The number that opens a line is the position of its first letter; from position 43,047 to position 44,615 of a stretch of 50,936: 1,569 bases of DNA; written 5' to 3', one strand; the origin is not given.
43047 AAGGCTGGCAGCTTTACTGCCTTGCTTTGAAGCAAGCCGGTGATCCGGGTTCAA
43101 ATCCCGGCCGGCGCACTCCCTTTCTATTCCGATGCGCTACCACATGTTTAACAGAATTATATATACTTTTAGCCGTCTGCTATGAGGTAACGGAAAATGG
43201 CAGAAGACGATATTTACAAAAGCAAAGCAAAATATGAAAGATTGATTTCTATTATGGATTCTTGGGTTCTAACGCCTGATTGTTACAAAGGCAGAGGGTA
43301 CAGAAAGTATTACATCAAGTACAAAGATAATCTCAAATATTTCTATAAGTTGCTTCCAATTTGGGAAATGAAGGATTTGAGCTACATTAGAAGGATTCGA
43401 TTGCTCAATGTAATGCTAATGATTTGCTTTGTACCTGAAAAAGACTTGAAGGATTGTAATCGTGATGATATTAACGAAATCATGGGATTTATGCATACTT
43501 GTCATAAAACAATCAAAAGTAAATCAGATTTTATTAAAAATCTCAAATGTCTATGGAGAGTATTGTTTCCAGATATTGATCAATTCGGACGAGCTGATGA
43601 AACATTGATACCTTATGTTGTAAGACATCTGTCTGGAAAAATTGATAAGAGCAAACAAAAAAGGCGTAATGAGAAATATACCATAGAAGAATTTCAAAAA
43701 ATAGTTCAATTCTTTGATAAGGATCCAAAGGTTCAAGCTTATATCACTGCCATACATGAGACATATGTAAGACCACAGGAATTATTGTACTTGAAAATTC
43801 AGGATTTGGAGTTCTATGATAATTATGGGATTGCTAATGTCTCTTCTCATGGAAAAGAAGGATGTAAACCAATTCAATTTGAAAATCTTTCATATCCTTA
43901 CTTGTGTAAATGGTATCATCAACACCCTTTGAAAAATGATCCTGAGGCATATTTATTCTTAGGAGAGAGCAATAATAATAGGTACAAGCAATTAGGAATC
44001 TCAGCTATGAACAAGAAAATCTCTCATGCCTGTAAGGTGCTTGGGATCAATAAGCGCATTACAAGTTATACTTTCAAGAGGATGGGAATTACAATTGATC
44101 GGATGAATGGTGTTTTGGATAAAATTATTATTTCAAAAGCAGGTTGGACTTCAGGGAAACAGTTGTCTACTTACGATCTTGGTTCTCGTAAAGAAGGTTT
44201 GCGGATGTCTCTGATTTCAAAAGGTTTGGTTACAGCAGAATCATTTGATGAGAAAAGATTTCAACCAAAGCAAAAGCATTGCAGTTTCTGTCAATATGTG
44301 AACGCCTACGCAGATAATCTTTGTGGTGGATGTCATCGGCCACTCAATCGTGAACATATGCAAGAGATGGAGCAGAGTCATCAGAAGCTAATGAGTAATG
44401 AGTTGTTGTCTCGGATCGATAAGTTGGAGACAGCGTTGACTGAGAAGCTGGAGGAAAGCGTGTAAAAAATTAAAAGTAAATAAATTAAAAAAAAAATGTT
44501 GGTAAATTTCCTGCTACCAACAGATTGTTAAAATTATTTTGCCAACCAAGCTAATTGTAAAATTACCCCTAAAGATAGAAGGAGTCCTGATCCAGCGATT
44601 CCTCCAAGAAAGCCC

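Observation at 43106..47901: Minimal (about 4.8 kb) integrase element inserted in tRNA-Gly with no recognisable replication, capsid or transfer genes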

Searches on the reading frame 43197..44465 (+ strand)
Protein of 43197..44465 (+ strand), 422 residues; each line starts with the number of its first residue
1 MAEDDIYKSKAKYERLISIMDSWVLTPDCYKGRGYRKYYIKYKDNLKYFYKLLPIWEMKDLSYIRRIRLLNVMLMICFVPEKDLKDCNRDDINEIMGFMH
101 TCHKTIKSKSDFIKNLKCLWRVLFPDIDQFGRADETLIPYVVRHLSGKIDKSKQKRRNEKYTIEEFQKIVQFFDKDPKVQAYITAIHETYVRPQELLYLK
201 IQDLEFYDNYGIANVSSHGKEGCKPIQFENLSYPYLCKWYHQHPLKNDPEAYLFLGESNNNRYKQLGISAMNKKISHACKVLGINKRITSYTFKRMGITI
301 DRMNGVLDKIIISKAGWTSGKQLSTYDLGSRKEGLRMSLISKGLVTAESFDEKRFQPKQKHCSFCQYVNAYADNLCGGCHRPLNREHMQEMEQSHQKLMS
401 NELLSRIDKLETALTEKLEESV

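Call 7: search_protein_families(library=pfam, proteins=[window:43197-44465:+], max_evalue=0.1)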
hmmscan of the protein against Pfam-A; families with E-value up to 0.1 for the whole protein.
window:43197-44465:+ (422 aa): 1 family
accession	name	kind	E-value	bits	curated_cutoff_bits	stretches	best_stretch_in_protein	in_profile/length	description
PF00589.27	Phage_integrase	-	3.5e-07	30.6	27.1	1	164-326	6-165/172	Phage integrase family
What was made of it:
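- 43197..44465 (+): Tyrosine integrase, 422 aa. It has R192, K220, Y291-x-x-K294-R295, W317 and Y326, plus a C-terminal CxxC...CxxC zinc ribbon (C362, C365, C376, C379). PF00589 at 30.6 bits (call 7).
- Checked: The integrase ORF 43197-44465 begins 81 nt after the tRNA and passes the Pfam PF00589 threshold (30.6 against 27.1 bits, call 7).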

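Call 8: search_protein_families(library=phrogs, proteins=[window:43197-44465:+], max_evalue=0.1)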
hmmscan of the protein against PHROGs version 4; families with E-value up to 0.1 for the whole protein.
window:43197-44465:+ (422 aa): 2 families
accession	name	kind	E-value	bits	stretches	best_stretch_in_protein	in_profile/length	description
phrog_1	-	integration and excision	5.8e-10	40.1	1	69-330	196-436/611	integrase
phrog_216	-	integration and excision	3.6e-07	30.6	1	142-297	40-191/301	integrase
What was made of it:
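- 43197..44465 (+): PHROG 1 integrase (call 8).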

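Call 9: search_protein_families(library=ncbifam, proteins=[window:43197-44465:+], max_evalue=0.1)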
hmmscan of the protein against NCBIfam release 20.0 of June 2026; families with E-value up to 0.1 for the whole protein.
window:43197-44465:+ (422 aa): 3 families
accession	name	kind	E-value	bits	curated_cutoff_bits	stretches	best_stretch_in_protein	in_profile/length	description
NF040815.2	recomb_XerA_Arch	equivalog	5e-10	39.4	220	1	77-306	29-231/263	site-specific tyrosine recombinase/integron integrase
TIGR02220.1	phg_TIGR02220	hypoth_equivalog_domain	0.0038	17.6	66.65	1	154-198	28-67/77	phage conserved hypothetical protein, C-terminal domain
TIGR02249.1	integrase_gron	subfamily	0.055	12.8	265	0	151-209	91-148/315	integron integrase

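Call 12: list_cluster_members(proteins=[window:43197-44465:+, window:44682-45332:-, window:44534-44680:-, window:45534-45674:-, window:45671-45775:-, window:46277-47707:-, window:47940-49214:-, window:42371-42886:-])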
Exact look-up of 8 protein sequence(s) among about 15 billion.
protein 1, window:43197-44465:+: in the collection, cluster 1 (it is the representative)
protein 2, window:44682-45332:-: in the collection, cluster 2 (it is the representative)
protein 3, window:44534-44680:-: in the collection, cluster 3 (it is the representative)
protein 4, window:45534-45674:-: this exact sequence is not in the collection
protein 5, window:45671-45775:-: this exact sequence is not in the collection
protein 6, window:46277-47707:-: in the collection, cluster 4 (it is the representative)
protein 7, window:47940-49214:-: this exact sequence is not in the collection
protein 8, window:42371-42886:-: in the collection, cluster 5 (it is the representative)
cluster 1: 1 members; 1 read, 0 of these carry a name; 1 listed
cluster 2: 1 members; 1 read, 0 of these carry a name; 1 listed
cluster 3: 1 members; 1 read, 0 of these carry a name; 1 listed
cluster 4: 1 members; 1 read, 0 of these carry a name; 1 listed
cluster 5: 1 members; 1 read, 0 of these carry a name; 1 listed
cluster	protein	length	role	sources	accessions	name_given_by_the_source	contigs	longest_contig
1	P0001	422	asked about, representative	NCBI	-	-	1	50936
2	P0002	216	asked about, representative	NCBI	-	-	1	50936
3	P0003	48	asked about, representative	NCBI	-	-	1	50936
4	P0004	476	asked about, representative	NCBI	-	-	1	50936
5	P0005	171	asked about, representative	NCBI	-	-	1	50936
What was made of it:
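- On Site-specifically integrated element in a tRNA gene: The element proteins held in the collection are seen on one contig only, and two small ORFs are not in it (call 12).
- All element and flank proteins that are in the 15-billion-protein collection are singletons at 90% identity, so no strain-level comparison exists (call 12).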

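Call 16: search_protein_families(library=padloc, proteins=[window:43197-44465:+], max_evalue=1)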
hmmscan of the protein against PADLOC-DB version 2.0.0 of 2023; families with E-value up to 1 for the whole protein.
window:43197-44465:+ (422 aa): 0 families

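Call 19: find_homologous_proteins(query=window:43197-44465:+, max_evalue=0.001)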
Query window:43197-44465:+ (422 aa): 140 proteins with E <= 0.001 among 4888 candidates; the best 120 are listed.
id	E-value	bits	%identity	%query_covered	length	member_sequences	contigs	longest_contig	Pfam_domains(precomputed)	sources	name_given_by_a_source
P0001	4.6e-290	979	100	100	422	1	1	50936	PF00589.28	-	-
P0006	3.3e-213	726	72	100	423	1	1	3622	PF00589.28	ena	-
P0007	2.2e-194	664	67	100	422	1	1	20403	PF00589.28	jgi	jgi:integrase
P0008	5.6e-191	653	64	100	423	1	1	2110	PF00589.28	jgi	jgi:integrase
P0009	7.6e-186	636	65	99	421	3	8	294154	PF00589.28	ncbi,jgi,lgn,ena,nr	ncbi:site-specific integrase [archaeon]|jgi:integrase|nr:site-specific integrase [archaeon]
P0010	4.9e-170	584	62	97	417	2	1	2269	PF00589.28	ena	-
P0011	1.4e-168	579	60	100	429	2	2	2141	PF00589.28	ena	-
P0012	4.7e-162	558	59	97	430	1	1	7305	PF00589.28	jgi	jgi:integrase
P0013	4.1e-159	548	57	97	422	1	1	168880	PF00589.28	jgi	jgi:integrase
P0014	3.6e-157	542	57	97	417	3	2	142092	PF00589.28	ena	-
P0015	2.7e-156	539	58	98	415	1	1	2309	PF00589.28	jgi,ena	-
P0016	2.5e-155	536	56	98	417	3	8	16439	PF00589.28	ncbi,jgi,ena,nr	ncbi:site-specific integrase [Candidatus Woesearchaeota archaeon]|nr:site-specific integrase [Candid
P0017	2.3e-131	457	51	99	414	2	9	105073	PF00589.28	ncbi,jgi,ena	-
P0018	1.5e-126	441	48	100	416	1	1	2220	PF00589.28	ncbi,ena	-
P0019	9.5e-126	438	47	100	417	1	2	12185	PF00589.28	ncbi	-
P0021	7.4e-124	432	47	100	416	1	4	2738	PF00589.28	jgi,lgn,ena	-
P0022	9.5e-124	432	46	100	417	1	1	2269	PF00589.28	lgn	-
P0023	6.0e-122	426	49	97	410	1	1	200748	PF00589.28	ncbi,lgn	ncbi:MAG: site-specific integrase [archaeon]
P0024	6.2e-119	416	48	97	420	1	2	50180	PF00589.28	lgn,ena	-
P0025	1.9e-118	414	46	97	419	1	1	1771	PF00589.28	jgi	jgi:integrase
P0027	3.4e-117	410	47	100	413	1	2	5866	PF00589.28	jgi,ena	-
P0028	6.6e-117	409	46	97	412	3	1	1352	PF00589.28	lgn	-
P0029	8.2e-116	405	46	96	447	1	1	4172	PF00589.28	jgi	jgi:integrase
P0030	8.5e-116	405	47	97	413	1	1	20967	PF00589.28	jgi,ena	jgi:integrase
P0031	1.1e-115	405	45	99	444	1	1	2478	PF00589.28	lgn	-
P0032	2.0e-115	404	46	97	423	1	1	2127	PF00589.28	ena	-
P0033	2.7e-115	404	48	97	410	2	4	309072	PF00589.28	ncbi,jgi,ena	-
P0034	3.7e-115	403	46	97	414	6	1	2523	PF00589.28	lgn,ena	-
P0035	7.2e-115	402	45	100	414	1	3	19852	PF00589.28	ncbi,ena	-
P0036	3.8e-114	400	49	90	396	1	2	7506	PF00589.28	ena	-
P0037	6.8e-114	399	46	97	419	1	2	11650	PF00589.28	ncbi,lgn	-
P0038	3.6e-113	397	45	100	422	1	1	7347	PF00589.28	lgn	-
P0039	4.9e-113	396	46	98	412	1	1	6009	PF00589.28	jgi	-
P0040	1.3e-112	395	46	97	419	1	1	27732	PF00589.28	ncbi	-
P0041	1.7e-112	395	45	98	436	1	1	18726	PF00589.28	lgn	-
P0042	1.8e-112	394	46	98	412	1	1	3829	PF00589.28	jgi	jgi:integrase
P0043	3.0e-112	394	47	94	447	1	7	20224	PF00589.28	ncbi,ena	-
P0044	4.5e-112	393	47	94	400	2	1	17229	PF00589.28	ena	-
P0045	5.0e-112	393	44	97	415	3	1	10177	PF00589.28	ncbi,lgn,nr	ncbi:MAG: tyrosine-type recombinase/integrase [Nanoarchaeota archaeon]|nr:tyrosine-type recombinase/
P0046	1.3e-111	392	46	94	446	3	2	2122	PF00589.28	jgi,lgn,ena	-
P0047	1.3e-110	388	44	99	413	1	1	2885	PF00589.28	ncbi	-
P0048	1.5e-110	388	45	100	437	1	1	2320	PF00589.28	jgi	-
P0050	1.0e-109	385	48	94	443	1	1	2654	PF00589.28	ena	-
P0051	6.8e-109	383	45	94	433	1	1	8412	PF00589.28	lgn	-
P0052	9.4e-109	382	47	93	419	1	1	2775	PF00589.28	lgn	-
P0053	1.3e-108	382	46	100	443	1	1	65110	PF00589.28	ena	-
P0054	4.2e-108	380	48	94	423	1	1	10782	PF00589.28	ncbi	-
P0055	4.4e-108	380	48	94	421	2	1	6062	PF00589.28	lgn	-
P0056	5.7e-108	380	46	97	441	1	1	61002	PF00589.28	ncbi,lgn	-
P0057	7.7e-108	379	43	100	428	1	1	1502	PF00589.28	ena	-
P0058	7.8e-108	379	46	91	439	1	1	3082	PF00589.28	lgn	-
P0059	3.3e-107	377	47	95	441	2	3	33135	PF00589.28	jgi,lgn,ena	-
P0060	1.2e-106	375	44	98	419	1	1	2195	PF00589.28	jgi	-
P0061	6.7e-106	373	46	93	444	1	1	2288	PF00589.28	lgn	-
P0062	8.5e-106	372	44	100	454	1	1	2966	PF00589.28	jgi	jgi:integrase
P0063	1.2e-105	372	42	99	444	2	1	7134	PF00589.28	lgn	-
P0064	6.3e-105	370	44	98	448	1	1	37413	PF00589.28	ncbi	ncbi:MAG: tyrosine-type recombinase/integrase [Candidatus Woesearchaeota archaeon]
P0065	1.0e-104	369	43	100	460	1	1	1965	PF00589.28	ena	-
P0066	1.2e-104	369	45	94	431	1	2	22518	PF00589.28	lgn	-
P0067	1.4e-104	368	44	99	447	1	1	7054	PF00589.28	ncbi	-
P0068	2.9e-104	367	42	99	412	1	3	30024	PF00589.28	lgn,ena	-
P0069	3.1e-104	367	46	95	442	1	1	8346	PF00589.28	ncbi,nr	ncbi:site-specific integrase [Acidobacteria bacterium AH-259-D05]|nr:site-specific integrase [Acidob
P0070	5.8e-104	366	44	100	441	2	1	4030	PF00589.28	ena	-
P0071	7.5e-104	366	45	100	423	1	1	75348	PF00589.28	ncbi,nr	ncbi:site-specific integrase [Candidatus Woesearchaeota archaeon]|nr:site-specific integrase [Candid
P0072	8.0e-104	366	44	99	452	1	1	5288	PF00589.28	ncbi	-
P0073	8.5e-104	366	45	95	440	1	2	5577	PF00589.28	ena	-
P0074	4.5e-103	363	46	95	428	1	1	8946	PF00589.28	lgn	-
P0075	4.6e-103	363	43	97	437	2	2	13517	PF00589.28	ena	-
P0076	1.1e-102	362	45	92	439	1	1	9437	PF00589.28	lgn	-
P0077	1.5e-102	362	46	95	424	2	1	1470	PF00589.28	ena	-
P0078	2.5e-102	361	45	91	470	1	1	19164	PF00589.28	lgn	-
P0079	7.7e-102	359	44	92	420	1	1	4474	PF00589.28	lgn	-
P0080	9.9e-102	359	44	97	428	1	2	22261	PF00589.28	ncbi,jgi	-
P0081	1.6e-101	358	44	97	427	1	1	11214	PF00589.28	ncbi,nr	ncbi:MAG: site-specific integrase [Nanoarchaeota archaeon]|nr:site-specific integrase [Nanoarchaeota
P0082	1.7e-101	358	42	99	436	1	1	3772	PF00589.28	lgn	-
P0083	1.7e-101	358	46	92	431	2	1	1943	PF00589.28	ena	-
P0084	1.8e-101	358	42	100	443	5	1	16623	PF00589.28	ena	-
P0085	2.2e-101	358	44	98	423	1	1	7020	PF00589.28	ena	-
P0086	2.4e-101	358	42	99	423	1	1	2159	PF00589.28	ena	-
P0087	2.9e-101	358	44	95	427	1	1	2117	PF00589.28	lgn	-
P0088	3.5e-101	357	41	100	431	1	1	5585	PF00589.28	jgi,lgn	-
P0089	7.6e-101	356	45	95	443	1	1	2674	PF00589.28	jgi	jgi:integrase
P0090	9.2e-101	356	43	96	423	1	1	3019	PF00589.28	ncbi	-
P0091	2.1e-100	355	44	99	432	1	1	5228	PF00589.28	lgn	-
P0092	8.7e-100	353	45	94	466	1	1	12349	PF00589.28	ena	-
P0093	8.7e-100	353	43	99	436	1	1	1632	PF00589.28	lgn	-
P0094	8.0e-99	349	41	100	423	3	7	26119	PF00589.28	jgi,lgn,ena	-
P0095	1.0e-98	349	43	100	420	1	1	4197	PF00589.28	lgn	-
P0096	2.0e-98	348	42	100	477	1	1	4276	PF00589.28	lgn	-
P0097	2.3e-98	348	42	95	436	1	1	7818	PF00589.28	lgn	-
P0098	5.8e-98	347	45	91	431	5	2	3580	PF00589.28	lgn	-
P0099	1.6e-97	345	44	95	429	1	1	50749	PF00589.28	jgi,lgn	jgi:hypothetical protein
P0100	7.2e-97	343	43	97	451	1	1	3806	PF00589.28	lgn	-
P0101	7.6e-97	343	43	100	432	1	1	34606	PF00589.28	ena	-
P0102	1.3e-96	342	43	94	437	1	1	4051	PF00589.28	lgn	-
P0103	1.4e-96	342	43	91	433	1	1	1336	PF00589.28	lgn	-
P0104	1.6e-96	342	45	93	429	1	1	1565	PF00589.28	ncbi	-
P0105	3.5e-96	341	43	95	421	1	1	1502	PF00589.28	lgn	-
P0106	4.8e-96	340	41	99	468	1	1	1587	PF00589.28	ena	-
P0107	5.8e-96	340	43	93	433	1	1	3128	PF00589.28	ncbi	-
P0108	6.1e-96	340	43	94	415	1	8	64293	PF00589.28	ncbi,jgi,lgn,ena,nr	ncbi:tyrosine-type recombinase/integrase [Candidatus Woesearchaeota archaeon]|nr:tyrosine-type recom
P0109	8.8e-96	339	45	91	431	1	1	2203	PF00589.28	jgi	-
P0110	9.8e-96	339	42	100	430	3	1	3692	PF00589.28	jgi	-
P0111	1.2e-95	339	43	96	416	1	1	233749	PF00589.28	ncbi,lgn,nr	ncbi:MAG: hypothetical protein Q8R00_03145 [Candidatus Nanoarchaeia archaeon]|nr:hypothetical protei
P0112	2.9e-95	338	42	99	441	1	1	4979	PF00589.28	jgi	-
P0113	3.1e-95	338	45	92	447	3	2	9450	PF00589.28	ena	-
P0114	1.9e-94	335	42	94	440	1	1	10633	PF00589.28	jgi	-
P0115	2.1e-94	335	42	95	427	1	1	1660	PF00589.28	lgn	-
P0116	5.8e-94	333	41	99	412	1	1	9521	PF00589.28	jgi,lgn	-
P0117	1.1e-93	333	42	100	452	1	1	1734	PF00589.28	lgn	-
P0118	5.9e-93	330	43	91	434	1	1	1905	PF00589.28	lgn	-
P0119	4.0e-92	327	41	96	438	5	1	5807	PF00589.28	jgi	-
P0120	3.1e-91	324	40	100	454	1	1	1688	PF00589.28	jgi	jgi:hypothetical protein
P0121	2.1e-90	322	42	96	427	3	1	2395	PF00589.28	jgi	-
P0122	2.7e-90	321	42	91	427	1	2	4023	PF00589.28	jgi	-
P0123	2.8e-90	321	42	91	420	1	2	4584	PF00589.28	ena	-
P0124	6.8e-90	320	41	96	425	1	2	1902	PF00589.28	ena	-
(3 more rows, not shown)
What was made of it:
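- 43197..44465 (+): 140 full-length homologs (call 19).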

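Call 20: find_encoding_contigs(protein=P0009, flank=10000, max_places=4)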
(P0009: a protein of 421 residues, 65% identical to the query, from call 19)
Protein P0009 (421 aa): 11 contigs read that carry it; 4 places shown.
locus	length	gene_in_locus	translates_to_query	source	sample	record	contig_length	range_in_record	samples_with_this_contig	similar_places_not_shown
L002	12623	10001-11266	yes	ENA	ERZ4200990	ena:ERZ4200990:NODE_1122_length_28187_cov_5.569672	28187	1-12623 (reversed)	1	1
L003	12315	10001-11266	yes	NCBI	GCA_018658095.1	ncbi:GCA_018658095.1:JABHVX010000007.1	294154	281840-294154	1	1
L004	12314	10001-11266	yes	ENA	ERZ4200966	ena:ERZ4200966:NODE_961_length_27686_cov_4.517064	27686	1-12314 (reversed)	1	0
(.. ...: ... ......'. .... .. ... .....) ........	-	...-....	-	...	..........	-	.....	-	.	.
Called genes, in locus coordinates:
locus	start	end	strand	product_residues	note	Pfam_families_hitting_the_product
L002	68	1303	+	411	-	PF01926:MMR_HSR1, PF02421:FeoB_N (weak), PF08438:YGR210-like_G4, PF02824:TGS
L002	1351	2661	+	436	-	-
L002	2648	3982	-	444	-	PF00162:PGK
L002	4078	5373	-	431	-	PF00149:Metallophos, PF12850:Metallophos_2 (weak)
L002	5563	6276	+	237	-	PF01866:Diphthamide_syn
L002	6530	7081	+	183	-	-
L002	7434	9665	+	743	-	PF08915:tRNA-Thr_ED, PF00587:tRNA-synt_2b, PF03129:HGTP_anticodon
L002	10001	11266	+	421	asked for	PF00589:Phage_integrase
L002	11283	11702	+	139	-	PF12680:SnoaL_2 (weak)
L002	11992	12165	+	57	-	-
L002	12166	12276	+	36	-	-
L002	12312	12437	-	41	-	-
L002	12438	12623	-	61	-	?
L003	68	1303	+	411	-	PF01926:MMR_HSR1, PF02421:FeoB_N (weak), PF08438:YGR210-like_G4, PF02824:TGS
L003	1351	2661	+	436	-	-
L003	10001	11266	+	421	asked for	PF00589:Phage_integrase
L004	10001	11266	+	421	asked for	PF00589:Phage_integrase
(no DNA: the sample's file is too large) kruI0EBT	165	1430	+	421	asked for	PF00589:Phage_integrase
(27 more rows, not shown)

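Call 21: find_encoding_contigs(protein=P0007, flank=10000, max_places=2)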
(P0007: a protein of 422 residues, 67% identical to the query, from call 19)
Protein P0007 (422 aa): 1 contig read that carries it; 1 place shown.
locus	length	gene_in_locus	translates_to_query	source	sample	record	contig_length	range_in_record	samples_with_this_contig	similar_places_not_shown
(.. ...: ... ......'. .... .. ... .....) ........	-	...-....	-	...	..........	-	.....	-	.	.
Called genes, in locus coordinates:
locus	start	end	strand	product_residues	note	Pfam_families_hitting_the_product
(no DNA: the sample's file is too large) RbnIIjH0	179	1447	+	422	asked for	PF00589:Phage_integrase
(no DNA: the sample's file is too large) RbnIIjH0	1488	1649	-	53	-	-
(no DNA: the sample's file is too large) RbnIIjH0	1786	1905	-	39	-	-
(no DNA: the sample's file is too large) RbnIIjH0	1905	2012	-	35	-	-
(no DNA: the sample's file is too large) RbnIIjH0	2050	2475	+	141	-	PF04956:TrbC (weak), PF18895:T4SS_pilin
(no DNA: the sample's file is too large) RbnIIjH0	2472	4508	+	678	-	-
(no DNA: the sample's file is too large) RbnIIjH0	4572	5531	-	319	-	PF12802:MarR_2 (faint), PF13404:HTH_AsnC-type, PF13412:HTH_24, PF01047:MarR (faint), PF08279:HTH_11 (faint), PF12840:HTH_20 (faint), PF13404:HTH_AsnC-type, PF13412:HTH_24, +1 more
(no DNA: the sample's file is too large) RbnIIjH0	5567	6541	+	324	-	PF10343:Q_salvage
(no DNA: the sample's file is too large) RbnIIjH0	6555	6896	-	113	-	PF02675:AdoMet_dc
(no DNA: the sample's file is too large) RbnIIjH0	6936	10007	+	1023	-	PF26593:TraC-like (weak), PF01935:DUF87, PF12846:AAA_10, PF19044:P-loop_TraG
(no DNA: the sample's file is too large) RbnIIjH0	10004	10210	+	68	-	-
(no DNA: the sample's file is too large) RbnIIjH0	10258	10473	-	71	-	-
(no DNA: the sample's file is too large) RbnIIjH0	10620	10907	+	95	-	-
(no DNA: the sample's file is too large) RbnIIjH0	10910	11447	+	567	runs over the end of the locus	-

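Call 25: find_related_loci(query=A1, collection=metagenome_contigs, flank=10000)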
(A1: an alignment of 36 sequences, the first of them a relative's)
Query A1 (422 aa) in metagenome_contigs; peptide patterns used: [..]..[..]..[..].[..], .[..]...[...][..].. (x = any residue, [..] = any of these).
245 stretches matched a pattern; 134 encode a relative of the query (tblastn E <= 1e-3); the best 80 are kept; 80 distinct loci.
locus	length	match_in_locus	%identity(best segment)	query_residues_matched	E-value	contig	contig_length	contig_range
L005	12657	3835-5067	58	1-414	2e-163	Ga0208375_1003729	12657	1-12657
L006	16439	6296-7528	56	1-414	3e-161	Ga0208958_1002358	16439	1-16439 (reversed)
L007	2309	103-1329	58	1-414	1e-171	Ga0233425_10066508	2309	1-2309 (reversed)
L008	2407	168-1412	47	1-421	3e-137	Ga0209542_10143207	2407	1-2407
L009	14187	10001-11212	46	1-414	9e-123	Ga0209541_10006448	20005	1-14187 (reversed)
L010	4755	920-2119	45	1-411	1e-121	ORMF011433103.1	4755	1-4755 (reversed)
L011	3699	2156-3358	46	1-411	2e-123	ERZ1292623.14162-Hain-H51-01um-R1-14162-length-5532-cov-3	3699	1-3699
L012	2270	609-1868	45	1-420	6e-127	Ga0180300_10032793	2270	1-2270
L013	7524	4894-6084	47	1-396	2e-119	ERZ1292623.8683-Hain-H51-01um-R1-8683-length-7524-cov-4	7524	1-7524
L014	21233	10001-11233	44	1-421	1e-118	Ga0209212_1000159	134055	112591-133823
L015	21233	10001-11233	44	1-421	1e-118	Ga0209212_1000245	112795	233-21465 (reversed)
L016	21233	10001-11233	44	1-421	1e-118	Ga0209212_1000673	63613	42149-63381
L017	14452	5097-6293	43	1-402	2e-118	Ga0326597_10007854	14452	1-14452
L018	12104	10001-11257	44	1-417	8e-118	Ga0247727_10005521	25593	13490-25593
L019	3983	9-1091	49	59-420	4e-119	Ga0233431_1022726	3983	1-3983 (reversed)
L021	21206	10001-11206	45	1-411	1e-114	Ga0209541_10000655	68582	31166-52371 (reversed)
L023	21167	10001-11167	46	1-398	5e-114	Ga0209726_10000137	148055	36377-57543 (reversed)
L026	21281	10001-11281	42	1-411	2e-112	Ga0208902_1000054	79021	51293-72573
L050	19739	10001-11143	47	1-386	2e-106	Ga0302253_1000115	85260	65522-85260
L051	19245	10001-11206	44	1-403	2e-106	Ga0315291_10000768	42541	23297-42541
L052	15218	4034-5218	44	1-397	1e-114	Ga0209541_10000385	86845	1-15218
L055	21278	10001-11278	42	1-418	2e-104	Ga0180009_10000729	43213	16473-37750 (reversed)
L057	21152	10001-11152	46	1-386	3e-104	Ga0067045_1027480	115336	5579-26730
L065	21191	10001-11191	42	1-411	1e-102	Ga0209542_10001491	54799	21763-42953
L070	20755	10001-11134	45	1-374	2e-100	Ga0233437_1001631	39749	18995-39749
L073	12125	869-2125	41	1-422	5e-100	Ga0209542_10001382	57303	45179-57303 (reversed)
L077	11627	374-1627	40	1-405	3e-99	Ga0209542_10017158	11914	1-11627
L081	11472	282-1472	43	1-405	3e-98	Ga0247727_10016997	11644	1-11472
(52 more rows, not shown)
